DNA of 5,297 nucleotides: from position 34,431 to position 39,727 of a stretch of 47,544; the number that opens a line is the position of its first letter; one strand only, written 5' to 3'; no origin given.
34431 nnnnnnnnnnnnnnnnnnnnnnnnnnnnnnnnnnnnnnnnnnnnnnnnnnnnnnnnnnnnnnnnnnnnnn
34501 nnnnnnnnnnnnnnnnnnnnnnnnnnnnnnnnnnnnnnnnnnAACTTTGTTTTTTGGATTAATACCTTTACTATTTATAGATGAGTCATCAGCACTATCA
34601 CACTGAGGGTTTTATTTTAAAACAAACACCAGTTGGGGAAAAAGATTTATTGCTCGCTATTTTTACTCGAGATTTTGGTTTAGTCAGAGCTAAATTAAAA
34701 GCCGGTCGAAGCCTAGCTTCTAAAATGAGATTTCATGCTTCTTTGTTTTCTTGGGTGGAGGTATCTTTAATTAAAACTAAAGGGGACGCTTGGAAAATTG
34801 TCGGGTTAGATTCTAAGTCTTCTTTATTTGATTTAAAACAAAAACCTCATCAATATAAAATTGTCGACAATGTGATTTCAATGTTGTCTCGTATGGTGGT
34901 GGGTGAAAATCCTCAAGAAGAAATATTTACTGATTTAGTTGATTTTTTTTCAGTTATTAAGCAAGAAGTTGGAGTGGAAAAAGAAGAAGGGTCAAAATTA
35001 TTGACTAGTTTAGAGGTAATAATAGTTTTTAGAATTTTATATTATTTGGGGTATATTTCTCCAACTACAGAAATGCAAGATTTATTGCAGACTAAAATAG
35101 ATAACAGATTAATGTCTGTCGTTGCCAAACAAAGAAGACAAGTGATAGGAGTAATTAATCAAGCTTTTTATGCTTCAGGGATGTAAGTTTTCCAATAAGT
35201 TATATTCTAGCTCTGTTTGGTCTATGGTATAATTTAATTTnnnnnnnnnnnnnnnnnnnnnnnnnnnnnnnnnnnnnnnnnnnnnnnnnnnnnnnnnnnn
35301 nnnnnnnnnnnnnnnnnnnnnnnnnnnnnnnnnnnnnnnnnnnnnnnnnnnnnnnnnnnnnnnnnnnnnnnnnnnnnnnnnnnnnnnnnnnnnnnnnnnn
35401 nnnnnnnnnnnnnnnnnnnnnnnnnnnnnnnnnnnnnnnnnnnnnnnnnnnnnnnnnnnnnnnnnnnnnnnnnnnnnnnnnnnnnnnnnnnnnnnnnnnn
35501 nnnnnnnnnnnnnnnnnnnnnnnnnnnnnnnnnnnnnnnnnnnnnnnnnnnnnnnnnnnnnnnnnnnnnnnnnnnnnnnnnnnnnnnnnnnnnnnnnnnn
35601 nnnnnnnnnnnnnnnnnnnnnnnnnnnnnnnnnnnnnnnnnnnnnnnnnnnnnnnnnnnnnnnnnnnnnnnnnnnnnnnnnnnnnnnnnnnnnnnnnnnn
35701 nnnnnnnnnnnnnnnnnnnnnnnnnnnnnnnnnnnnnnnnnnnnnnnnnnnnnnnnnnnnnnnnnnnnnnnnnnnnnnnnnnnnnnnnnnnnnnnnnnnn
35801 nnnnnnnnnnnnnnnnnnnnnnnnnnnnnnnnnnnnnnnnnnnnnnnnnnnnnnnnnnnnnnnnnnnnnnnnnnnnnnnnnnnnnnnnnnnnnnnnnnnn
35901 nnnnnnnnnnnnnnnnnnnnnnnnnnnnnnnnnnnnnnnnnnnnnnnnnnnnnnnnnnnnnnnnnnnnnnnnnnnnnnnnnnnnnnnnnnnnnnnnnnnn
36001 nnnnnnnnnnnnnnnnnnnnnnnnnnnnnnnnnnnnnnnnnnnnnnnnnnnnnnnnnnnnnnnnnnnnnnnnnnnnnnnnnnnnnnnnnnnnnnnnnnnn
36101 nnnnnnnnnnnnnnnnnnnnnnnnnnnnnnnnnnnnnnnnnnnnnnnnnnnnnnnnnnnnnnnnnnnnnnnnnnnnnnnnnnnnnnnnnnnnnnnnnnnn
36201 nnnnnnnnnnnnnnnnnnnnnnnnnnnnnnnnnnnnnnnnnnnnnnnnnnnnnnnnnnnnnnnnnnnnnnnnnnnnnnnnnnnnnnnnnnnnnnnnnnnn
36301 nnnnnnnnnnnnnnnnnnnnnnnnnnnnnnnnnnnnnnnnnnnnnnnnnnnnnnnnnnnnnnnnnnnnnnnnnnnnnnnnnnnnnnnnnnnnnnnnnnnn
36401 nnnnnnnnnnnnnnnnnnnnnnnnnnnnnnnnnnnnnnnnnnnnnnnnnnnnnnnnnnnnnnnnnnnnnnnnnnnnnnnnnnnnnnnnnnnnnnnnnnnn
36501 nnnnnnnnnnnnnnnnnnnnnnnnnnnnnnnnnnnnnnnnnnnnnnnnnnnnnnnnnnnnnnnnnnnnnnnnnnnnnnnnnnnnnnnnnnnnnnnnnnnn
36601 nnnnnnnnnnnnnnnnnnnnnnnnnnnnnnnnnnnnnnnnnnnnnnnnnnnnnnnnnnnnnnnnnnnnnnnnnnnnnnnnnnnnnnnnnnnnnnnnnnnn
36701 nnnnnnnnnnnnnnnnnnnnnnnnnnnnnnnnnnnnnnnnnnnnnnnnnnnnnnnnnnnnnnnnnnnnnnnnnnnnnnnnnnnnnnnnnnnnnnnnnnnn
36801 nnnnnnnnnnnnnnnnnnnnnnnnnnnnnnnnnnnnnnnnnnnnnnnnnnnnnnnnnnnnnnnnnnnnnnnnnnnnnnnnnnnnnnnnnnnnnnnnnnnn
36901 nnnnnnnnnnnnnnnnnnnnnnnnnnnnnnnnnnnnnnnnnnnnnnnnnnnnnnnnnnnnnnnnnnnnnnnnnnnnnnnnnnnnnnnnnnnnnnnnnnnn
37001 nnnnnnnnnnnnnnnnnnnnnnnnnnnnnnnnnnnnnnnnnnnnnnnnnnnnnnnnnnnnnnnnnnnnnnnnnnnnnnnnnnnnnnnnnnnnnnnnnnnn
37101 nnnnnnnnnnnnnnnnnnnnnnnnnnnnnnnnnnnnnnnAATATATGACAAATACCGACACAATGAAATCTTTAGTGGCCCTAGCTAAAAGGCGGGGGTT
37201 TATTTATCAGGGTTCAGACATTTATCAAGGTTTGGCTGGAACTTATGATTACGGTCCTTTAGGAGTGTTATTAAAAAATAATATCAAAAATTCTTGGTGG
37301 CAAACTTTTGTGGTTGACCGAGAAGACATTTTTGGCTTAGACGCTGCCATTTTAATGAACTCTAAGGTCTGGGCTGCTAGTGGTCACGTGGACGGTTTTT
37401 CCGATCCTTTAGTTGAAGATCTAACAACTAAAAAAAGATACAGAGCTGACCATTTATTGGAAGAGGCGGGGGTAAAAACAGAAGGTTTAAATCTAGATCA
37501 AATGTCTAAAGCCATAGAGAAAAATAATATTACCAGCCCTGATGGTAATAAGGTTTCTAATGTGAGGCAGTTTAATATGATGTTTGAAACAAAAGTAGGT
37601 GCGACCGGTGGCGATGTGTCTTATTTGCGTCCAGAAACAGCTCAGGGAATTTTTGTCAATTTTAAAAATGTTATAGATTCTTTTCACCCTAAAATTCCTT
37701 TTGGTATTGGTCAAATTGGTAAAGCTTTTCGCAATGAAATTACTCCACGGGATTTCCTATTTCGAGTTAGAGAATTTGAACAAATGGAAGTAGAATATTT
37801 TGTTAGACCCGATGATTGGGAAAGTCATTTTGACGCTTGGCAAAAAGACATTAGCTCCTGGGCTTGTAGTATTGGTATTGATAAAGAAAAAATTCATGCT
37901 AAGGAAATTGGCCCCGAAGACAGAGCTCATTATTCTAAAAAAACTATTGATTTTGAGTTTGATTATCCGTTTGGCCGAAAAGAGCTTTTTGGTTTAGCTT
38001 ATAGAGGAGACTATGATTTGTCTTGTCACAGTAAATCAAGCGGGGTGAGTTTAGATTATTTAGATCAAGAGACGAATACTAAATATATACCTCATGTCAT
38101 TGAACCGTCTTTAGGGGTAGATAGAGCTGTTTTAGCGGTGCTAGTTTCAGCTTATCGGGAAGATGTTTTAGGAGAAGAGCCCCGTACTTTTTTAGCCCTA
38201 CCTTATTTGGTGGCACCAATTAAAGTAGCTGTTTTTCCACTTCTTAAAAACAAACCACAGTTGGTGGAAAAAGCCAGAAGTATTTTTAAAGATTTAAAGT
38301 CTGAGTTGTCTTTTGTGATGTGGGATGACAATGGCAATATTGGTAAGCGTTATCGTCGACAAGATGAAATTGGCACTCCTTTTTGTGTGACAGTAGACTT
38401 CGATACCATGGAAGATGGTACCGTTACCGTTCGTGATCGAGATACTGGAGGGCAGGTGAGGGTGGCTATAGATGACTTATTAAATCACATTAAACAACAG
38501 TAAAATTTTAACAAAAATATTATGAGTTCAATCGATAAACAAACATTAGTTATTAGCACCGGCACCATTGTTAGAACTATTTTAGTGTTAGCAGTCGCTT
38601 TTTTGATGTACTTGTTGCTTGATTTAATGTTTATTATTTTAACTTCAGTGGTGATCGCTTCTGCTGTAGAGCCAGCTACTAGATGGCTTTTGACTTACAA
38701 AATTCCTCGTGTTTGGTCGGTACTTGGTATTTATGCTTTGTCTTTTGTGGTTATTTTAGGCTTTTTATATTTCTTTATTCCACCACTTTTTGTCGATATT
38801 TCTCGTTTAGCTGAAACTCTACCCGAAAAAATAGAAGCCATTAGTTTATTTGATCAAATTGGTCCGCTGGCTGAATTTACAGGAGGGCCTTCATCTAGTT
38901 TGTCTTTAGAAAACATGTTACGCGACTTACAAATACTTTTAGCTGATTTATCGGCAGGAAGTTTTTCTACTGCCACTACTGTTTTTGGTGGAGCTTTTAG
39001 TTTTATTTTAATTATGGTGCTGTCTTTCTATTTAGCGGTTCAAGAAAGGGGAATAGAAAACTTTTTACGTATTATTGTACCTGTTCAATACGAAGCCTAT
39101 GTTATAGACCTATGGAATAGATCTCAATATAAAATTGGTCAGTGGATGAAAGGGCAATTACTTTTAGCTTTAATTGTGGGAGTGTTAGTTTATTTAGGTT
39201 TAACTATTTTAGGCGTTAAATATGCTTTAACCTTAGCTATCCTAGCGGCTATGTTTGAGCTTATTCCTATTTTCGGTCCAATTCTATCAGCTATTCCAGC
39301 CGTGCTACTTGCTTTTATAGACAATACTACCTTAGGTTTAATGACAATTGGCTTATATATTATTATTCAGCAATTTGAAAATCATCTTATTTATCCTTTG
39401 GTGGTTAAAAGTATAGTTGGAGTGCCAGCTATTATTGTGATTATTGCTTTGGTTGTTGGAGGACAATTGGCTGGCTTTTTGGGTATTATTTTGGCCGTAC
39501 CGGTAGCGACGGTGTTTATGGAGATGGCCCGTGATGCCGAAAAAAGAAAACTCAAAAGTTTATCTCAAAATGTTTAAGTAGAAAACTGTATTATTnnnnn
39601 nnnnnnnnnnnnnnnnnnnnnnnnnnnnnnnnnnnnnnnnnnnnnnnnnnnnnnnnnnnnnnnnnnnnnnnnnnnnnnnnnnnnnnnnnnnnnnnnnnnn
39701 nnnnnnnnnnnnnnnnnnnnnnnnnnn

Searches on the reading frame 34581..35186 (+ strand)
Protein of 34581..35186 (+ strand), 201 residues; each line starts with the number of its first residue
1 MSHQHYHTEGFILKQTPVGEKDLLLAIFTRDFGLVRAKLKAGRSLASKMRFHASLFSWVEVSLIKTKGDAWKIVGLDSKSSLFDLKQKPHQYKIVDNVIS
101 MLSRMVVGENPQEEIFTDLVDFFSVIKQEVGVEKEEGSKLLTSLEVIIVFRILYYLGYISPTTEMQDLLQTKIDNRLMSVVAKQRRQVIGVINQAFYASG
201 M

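Call 59: search_protein_families(library=pfam, proteins=[window:34581-35186:+], max_evalue=0.001)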
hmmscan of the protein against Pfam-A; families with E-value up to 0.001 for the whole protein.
window:34581-35186:+ (201 aa): 1 family
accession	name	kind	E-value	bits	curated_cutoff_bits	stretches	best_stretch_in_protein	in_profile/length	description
PF11967.14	RecO_N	-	5.8e-11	42.7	27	1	5-64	3-62/80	Recombination protein O N terminal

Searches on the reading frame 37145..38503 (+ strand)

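Call 59: search_protein_families(library=pfam, proteins=[window:37145-38503:+], max_evalue=0.001)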
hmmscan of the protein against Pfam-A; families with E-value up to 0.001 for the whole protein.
window:37145-38503:+ (452 aa): 2 families
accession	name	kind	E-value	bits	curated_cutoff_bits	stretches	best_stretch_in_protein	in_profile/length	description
PF03129.25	HGTP_anticodon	-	3.8e-23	81.9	21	1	360-451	1-93/94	Anticodon binding domain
PF00587.30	tRNA-synt_2b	-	1.5e-12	48.4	29.3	1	157-333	9-176/179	tRNA synthetase class II core domain (G, H, P, S and T)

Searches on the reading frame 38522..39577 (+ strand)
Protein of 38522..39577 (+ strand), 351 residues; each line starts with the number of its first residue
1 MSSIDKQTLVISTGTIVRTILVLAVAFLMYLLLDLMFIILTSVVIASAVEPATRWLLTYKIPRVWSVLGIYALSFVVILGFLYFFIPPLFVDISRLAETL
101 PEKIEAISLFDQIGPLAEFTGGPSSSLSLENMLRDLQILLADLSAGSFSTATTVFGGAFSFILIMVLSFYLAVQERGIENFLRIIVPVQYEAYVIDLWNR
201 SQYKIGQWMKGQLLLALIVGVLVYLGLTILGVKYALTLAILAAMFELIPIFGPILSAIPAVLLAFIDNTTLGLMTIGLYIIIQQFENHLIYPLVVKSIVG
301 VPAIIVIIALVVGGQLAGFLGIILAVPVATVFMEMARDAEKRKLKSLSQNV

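Call 59: search_protein_families(library=pfam, proteins=[window:38522-39577:+], max_evalue=0.001)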
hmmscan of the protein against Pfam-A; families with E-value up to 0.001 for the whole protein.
window:38522-39577:+ (351 aa): 1 family
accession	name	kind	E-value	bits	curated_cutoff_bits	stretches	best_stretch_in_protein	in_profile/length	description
PF01594.21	AI-2E_transport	-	1.6e-55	189.1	34.3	1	20-335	5-322/327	AI-2E family transporter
